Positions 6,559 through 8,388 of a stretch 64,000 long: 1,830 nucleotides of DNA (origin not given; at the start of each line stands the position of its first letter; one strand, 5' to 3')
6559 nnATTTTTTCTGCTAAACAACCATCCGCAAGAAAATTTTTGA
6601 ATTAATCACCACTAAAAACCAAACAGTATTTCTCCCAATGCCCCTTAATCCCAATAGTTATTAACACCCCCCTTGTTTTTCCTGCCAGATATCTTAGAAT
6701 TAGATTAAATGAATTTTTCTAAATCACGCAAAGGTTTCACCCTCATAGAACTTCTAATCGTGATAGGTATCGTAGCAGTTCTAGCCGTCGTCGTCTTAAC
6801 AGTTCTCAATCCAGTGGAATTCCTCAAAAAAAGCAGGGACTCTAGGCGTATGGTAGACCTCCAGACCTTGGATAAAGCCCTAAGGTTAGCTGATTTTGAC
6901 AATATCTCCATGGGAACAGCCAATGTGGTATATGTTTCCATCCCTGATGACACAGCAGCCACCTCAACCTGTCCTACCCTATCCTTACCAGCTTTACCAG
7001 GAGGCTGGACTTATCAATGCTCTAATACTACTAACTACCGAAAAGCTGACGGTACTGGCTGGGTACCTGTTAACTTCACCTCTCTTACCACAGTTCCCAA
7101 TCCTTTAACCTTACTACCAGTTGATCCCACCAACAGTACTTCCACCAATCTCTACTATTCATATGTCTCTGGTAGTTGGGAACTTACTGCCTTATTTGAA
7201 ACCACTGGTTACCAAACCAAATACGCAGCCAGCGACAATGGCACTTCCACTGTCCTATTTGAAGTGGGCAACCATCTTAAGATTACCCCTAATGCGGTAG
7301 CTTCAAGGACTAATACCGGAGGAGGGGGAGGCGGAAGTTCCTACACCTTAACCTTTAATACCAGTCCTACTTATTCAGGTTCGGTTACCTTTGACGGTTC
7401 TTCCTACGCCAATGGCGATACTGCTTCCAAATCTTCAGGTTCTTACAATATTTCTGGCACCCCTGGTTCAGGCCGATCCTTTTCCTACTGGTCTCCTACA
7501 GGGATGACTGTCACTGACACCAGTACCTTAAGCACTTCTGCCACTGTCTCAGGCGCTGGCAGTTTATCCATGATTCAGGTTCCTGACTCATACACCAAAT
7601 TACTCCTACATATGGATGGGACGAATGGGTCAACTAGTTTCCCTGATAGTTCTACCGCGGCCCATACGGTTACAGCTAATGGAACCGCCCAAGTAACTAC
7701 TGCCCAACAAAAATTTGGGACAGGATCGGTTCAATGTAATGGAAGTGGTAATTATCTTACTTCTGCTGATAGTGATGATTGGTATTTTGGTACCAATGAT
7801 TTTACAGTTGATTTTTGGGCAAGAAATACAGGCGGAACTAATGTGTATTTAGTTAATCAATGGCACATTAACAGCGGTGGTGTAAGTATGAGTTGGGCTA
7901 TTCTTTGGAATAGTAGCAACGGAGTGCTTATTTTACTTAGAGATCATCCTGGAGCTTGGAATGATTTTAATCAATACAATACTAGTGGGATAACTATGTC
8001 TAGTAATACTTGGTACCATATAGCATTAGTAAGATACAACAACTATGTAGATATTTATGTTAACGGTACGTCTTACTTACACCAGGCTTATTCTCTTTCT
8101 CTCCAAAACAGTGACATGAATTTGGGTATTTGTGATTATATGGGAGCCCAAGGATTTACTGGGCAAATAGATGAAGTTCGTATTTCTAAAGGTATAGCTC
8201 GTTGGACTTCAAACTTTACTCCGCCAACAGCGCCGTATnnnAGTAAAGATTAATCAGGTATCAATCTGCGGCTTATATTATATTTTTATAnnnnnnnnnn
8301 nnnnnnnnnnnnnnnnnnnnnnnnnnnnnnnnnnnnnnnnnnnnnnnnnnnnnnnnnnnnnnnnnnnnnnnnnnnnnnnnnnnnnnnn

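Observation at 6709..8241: Giant type IV pilin-like protein carrying a LamG-like lectin domain, with the same C-terminal module reused on a cell-wall-anchored paralogue 49 kb away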

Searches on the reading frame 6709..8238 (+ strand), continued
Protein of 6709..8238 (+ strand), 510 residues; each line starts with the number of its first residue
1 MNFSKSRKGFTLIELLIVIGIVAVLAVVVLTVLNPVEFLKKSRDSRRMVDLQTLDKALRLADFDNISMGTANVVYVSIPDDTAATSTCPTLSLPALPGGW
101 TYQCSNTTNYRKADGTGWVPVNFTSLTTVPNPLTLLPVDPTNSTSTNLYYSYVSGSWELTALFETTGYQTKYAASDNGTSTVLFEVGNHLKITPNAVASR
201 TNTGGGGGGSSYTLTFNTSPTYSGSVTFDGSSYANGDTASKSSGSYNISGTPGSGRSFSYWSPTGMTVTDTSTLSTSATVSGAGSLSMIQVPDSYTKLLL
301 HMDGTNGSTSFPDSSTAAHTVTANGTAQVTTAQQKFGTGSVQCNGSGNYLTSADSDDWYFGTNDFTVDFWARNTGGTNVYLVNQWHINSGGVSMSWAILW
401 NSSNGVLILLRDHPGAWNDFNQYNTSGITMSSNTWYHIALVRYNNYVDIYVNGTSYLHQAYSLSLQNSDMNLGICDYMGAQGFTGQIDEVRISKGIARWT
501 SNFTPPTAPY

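Call 56: predict_structure(alignment_id=A5)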
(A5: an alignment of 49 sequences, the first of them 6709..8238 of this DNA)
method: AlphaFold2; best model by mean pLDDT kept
length: 510 residues; sequences in the alignment: 49
mean_pLDDT: 70.0   pTM: 0.51
mean pLDDT of the five models: 70.0, 70.0, 69.6, 68.6, 68.1
residues with pLDDT >= 90: 163; 70-90: 99; 50-70: 118; < 50: 130
segments of 3 or more residues with pLDDT < 50: 68-70, 110-155, 190-222, 243-245, 251-288
pLDDT, mean of each block of 10 residues (from residue 1): 55 88 86 79 77 68 54 52 59 57 55 34 42 42 41 50 76 62 61 33 31 43 54 62 49 43 33 36 46 92 98 96 97 97 92 93 95 90 82 82 89 73 89 96 95 96 80 80 95 97 95
secondary structure, 60 per line:
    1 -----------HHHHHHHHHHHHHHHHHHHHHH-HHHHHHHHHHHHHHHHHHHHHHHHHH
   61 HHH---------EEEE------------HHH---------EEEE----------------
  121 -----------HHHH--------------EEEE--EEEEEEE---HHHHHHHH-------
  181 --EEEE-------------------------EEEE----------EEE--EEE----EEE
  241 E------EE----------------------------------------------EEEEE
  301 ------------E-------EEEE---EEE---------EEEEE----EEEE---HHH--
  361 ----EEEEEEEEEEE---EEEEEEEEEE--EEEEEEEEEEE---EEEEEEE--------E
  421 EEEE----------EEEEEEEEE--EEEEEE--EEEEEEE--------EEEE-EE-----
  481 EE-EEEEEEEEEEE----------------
elements in order: H12-33 H35-63 E73-76 E101-104 H132-135 E150-153 E156-162 H166-173 E183-186 E212-215 E226-228 E231-233 E238-241 E296-300 E321-324 E328-330 E340-344 E349-352 E365-375 E379-388 E391-401 E405-411 E420-424 E435-443 E446-451 E454-460 E469-472 E484-494

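Call 58: fold_search(model_id=the predicted structure, library=pdb)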
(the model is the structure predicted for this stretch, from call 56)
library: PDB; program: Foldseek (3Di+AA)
matches with E <= 10: 1640; with E <= 0.001: 586
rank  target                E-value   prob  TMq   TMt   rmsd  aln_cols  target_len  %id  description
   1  9qc7_B                2.0e-10  1.00  0.33  0.15   3.3       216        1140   18  BoNT-NTNH complex from Clostridium botulinum Serotype B1 (released 2025-09-10)
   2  7ce2_A                2.2e-10  1.00  0.32  0.36   3.7       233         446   18  The Crystal structure of TeNT Hc complexed with neutralizing antibody (released 2021-04-07)
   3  9qco_A                2.9e-10  1.00  0.32  0.16   3.6       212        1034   17  NTNH-HA70 complex from Clostridium botulinum Serotype B1 (released 2025-09-10)
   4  3v0a_B                5.1e-10  1.00  0.32  0.15   4.3       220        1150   15  2.7 angstrom crystal structure of BoNT/Ai in complex with NTNHA (released 2012-03-14)
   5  9ea9_B                5.7e-10  1.00  0.31  0.14   4.4       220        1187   16  Crystal structure of BoNT/A-NTNH-HA70 -VHH_F12-VHH_H7-Fab_NTNH complex (released 2025-09-17)
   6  9qc8_B                6.0e-10  1.00  0.32  0.15   3.5       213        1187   16  BoNT-NTNH-HA70 complex from Clostridium botulinum Serotype B1 (released 2025-09-10)
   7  9arl_B                7.4e-10  1.00  0.32  0.15   4.3       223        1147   16  CryoEM structure of BoNT-NTNH-OrfX2 complex from Clostridium botulinum strain A1-ST7B, major class (released 2025-01-22)
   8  9fyq_C                1.1e-09  1.00  0.32  0.37   4.1       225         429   17  Cryo-EM structure of native SV2A in complex with TeNT-Hc, gangliosides and Pro-Macrobody 5 (released 2025-05-21)
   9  3vuo                  1.4e-09  1.00  0.31  0.14   3.7       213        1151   17  Crystal structure of nontoxic nonhemagglutinin subcomponent (NTNHA) from clostridium botulinum serotype D strain 4947 (released 2012-09-19)
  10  3obr                  1.4e-09  1.00  0.31  0.37   4.5       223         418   16  Crystal structure of Botulinum neurotoxin serotype D binding domain (released 2010-09-08)
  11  3hmy_A                1.4e-09  1.00  0.31  0.35   3.8       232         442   17  Crystal structure of HCR/T complexed with GT2 (released 2009-07-14)
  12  5ho0                  2.2e-09  1.00  0.30  0.20   4.7       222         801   20  Crystal structure of AbnA (closed conformation), a GH43 extracellular arabinanase from Geobacillus stearothermophilus (released 2017-02-01)
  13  4zkt_B                2.9e-09  1.00  0.30  0.15   4.6       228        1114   16  Crystal structure of the progenitor M complex of Clostridium botulinum type E neurotoxin (released 2015-12-23)
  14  1fv2_A                3.2e-09  1.00  0.32  0.36   3.6       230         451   18  The Hc fragment of tetanus toxin complexed with an analogue of its ganglioside receptor GT1B (released 2001-09-05)
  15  3mpp                  3.8e-09  1.00  0.29  0.37   4.2       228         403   15  Botulinum Neurotoxin Type G Receptor Binding Domain (released 2010-06-16)
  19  5hon_A                7.7e-09  1.00  0.30  0.69   3.8       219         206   20  Structure of Domain 4 of AbnA, a GH43 extracellular arabinanase from Geobacillus stearothermophilus, in complex with a (released 2017-02-01)
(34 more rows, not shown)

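Call 62: find_encoding_contigs(protein=P0006, flank=10000, max_places=2)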
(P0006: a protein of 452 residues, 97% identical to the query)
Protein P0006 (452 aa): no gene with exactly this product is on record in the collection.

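Call 63: find_encoding_contigs(protein=P0005, flank=10000, max_places=2)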
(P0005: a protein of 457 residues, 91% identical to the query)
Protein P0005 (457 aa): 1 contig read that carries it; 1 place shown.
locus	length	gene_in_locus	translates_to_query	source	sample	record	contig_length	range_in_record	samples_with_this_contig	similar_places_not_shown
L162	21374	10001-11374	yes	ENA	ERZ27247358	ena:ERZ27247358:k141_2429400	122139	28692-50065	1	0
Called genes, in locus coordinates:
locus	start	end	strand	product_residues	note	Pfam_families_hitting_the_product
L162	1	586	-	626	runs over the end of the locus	PF07669:Eco57I, PF12950:TaqI_C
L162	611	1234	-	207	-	PF01726:LexA_DNA_bind, PF00717:Peptidase_S24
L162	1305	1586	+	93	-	PF14452:Multi_ubiq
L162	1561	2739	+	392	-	PF20590:DUF6791, PF00899:ThiF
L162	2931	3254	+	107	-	-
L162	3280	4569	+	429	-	-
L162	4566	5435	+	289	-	PF02086:MethyltransfD12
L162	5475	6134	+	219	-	-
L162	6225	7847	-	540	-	PF00239:Resolvase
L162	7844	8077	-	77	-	-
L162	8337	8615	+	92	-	PF01381:HTH_3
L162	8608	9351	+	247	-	PF13730:HTH_36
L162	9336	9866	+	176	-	PF02075:RuvC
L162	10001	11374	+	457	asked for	-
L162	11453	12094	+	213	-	PF22016:DUF6933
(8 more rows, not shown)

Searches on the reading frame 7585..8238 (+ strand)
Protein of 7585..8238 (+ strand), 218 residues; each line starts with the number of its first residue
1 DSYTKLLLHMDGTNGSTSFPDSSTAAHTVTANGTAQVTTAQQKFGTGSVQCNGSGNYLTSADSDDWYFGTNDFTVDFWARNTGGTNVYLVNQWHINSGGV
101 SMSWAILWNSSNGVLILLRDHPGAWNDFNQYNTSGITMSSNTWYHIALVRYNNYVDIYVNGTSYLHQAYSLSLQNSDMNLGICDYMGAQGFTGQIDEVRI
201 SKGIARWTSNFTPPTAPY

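Call 52: search_solved_structures(query=window:7585-8238:+, max_evalue=1)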
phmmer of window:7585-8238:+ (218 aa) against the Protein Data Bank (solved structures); distinct sequences matched with E-value up to 1: 2.
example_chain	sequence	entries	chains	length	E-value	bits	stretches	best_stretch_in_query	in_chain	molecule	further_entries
6wtu_K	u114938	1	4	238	0.034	17.1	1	9-83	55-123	273264 Fab heavy chain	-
6ui1_C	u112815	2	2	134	0.16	14.9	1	13-82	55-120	ciA-D12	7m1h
